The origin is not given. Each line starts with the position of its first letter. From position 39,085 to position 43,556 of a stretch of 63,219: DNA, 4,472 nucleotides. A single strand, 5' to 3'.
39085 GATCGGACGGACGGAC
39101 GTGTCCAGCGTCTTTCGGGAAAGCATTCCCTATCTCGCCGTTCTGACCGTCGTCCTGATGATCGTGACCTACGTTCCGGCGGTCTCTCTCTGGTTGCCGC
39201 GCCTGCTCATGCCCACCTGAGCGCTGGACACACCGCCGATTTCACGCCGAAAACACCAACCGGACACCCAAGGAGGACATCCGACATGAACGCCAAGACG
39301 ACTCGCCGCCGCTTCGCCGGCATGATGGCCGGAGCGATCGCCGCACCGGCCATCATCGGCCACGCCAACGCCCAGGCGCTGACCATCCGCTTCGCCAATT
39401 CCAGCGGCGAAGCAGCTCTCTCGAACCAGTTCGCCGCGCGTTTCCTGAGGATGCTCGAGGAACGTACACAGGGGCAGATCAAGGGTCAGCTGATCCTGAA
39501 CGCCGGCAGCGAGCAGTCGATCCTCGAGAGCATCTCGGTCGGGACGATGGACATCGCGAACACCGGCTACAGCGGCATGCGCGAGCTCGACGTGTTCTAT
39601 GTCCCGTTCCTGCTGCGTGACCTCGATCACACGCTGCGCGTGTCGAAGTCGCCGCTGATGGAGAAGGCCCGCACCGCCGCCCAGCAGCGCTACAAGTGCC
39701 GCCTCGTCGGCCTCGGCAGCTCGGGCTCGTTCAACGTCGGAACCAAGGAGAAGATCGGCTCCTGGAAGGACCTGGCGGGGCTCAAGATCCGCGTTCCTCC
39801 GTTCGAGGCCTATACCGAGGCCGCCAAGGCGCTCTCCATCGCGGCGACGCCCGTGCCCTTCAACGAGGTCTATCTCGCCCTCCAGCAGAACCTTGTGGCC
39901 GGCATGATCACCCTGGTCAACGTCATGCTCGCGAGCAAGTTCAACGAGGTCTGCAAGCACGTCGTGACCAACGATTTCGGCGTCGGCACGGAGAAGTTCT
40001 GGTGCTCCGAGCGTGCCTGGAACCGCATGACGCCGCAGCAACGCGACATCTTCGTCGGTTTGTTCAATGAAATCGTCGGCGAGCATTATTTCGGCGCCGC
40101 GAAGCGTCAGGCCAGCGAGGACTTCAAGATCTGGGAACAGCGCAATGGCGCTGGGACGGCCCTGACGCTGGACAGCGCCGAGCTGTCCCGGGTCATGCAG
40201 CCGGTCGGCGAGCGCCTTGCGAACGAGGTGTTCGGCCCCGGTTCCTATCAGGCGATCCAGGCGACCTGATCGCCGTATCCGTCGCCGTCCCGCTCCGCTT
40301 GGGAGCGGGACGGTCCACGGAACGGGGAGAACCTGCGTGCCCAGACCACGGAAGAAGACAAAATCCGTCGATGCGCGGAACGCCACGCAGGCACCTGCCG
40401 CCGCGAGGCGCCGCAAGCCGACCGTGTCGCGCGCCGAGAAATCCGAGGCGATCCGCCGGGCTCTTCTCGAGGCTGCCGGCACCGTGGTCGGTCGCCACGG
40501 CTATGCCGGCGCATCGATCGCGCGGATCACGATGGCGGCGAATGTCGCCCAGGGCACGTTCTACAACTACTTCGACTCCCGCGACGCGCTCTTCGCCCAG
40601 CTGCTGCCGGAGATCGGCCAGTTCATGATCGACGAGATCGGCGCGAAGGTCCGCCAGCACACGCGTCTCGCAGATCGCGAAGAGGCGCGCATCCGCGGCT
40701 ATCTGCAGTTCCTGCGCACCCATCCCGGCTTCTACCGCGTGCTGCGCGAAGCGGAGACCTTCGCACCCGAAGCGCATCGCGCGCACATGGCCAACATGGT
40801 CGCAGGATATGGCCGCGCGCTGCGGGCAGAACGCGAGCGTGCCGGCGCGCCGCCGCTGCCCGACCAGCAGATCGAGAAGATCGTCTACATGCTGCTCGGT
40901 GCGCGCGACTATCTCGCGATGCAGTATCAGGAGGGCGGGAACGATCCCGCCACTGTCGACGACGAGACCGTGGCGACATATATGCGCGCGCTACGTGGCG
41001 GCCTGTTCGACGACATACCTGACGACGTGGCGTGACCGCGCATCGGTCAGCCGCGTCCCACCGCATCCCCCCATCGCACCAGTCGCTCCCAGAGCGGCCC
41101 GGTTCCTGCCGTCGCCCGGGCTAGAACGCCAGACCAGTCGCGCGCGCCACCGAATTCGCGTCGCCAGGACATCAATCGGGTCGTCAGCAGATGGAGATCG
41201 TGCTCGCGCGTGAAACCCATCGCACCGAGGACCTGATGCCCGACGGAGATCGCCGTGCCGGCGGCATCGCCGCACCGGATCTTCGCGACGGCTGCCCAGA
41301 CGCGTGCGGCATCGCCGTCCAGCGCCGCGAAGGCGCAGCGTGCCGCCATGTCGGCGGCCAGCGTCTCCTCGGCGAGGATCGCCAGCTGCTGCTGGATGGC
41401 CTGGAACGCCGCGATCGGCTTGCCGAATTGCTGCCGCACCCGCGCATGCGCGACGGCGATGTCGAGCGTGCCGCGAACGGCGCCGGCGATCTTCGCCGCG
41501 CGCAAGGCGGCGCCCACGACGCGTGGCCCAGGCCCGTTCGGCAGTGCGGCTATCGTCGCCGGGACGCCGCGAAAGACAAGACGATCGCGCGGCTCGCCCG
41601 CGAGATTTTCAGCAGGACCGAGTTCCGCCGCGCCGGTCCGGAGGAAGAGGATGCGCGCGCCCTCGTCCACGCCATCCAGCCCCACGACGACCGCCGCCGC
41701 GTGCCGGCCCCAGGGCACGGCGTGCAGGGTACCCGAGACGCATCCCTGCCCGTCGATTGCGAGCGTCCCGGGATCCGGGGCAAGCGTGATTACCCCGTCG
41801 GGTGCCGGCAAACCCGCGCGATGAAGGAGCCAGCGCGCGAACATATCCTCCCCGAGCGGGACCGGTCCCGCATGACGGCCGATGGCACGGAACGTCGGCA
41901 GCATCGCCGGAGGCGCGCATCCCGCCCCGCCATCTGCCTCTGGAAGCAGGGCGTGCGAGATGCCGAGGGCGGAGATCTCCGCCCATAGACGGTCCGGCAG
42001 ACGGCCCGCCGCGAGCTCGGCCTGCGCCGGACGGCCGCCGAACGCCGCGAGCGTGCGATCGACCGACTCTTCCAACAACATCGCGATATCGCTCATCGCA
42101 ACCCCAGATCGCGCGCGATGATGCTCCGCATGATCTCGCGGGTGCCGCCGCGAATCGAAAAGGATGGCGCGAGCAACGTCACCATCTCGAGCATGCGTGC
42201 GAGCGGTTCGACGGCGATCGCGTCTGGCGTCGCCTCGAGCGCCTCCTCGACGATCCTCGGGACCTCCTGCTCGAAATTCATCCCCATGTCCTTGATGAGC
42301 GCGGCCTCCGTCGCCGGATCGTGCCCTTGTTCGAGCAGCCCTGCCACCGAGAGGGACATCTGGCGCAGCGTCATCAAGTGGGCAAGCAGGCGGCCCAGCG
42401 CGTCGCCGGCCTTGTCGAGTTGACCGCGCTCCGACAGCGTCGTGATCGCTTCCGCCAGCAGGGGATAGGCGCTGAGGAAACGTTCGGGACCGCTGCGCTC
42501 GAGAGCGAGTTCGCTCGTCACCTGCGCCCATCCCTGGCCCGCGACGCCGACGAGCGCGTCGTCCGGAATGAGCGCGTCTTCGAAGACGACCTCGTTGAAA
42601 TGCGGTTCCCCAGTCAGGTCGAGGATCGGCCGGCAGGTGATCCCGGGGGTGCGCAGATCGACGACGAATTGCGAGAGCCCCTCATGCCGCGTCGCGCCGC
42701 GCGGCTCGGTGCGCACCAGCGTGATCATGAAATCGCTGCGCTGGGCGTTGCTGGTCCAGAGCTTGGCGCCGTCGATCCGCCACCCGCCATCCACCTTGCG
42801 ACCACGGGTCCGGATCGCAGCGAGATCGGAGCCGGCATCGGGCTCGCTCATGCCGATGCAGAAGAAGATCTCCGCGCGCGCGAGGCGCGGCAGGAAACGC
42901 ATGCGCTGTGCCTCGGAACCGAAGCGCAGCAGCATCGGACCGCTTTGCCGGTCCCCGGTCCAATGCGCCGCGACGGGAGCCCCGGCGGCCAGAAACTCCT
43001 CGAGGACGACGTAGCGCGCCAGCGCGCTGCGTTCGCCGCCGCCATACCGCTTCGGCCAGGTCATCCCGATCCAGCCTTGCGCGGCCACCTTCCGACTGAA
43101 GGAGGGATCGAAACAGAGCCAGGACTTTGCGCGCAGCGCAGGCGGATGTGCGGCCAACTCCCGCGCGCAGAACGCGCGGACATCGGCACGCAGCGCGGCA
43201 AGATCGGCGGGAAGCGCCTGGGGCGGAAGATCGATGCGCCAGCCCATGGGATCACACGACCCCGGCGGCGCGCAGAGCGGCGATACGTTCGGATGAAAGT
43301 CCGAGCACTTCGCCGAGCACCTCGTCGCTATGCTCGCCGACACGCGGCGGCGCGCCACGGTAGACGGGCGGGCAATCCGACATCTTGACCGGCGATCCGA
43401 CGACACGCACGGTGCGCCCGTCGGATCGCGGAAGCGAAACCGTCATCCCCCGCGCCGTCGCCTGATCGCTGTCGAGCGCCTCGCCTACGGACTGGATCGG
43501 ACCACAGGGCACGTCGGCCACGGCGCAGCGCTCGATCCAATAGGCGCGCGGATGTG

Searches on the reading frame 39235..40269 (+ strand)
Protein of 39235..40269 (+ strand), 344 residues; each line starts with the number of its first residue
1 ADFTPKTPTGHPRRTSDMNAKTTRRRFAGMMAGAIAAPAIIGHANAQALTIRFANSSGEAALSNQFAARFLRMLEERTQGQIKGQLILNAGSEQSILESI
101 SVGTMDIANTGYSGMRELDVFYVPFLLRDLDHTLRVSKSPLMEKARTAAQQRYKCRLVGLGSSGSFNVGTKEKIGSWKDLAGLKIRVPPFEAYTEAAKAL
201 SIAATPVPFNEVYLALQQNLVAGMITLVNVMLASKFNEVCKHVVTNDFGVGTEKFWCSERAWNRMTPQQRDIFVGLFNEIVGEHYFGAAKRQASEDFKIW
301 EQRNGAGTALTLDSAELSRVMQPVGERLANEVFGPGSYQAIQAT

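Call 40: search_protein_families(library=pfam, proteins=[window:39235-40269:+], max_evalue=0.001)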
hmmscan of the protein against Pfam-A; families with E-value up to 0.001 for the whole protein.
window:39235-40269:+ (344 aa): 1 family
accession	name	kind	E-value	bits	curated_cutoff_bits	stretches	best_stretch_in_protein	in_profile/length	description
PF03480.18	DctP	-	1.5e-34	120.1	23.4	1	58-323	6-277/286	Bacterial extracellular solute-binding protein, family 7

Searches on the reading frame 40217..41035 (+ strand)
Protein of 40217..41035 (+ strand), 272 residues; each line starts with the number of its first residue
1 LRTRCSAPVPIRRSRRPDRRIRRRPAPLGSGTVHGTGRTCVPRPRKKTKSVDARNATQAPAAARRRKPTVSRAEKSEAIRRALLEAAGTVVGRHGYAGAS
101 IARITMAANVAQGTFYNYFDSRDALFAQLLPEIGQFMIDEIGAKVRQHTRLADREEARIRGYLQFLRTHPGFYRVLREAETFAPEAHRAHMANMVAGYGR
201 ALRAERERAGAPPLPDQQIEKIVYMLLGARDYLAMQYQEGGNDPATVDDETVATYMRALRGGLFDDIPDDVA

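Call 40: search_protein_families(library=pfam, proteins=[window:40217-41035:+], max_evalue=0.001)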
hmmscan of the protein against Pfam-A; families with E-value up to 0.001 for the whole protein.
window:40217-41035:+ (272 aa): 1 family
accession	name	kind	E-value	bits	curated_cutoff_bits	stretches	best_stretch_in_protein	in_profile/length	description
PF00440.29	TetR_N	-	4.4e-11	42.8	24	1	83-128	1-46/47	Bacterial regulatory proteins, tetR family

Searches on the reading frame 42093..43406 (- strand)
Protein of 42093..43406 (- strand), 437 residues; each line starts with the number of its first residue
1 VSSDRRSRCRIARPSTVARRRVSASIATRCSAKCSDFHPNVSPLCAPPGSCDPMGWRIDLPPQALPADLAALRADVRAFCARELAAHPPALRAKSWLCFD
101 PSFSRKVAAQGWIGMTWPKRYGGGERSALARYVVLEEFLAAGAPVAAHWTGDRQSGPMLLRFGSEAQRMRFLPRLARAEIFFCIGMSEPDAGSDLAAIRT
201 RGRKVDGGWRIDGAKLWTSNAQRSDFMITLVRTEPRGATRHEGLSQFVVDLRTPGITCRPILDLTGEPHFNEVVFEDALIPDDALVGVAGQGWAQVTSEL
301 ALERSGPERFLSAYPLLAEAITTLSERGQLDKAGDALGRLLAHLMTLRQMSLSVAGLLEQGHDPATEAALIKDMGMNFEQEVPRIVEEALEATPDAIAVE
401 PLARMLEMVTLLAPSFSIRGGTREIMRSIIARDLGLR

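Call 40: search_protein_families(library=pfam, proteins=[window:42093-43406:-], max_evalue=0.001)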
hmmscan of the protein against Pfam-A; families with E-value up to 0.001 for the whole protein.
window:42093-43406:- (437 aa): 3 families
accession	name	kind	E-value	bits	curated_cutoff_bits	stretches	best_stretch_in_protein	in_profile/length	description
PF02771.21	Acyl-CoA_dh_N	-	2.6e-22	79.8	22.9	1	69-179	4-113/113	Acyl-CoA dehydrogenase, N-terminal domain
PF02770.24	Acyl-CoA_dh_M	-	6.7e-20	71.5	33.3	1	183-277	1-96/97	Acyl-CoA dehydrogenase, middle domain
PF00441.29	Acyl-CoA_dh_1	-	1.3e-05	25.8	22.4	1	291-434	2-149/150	Acyl-CoA dehydrogenase, C-terminal domain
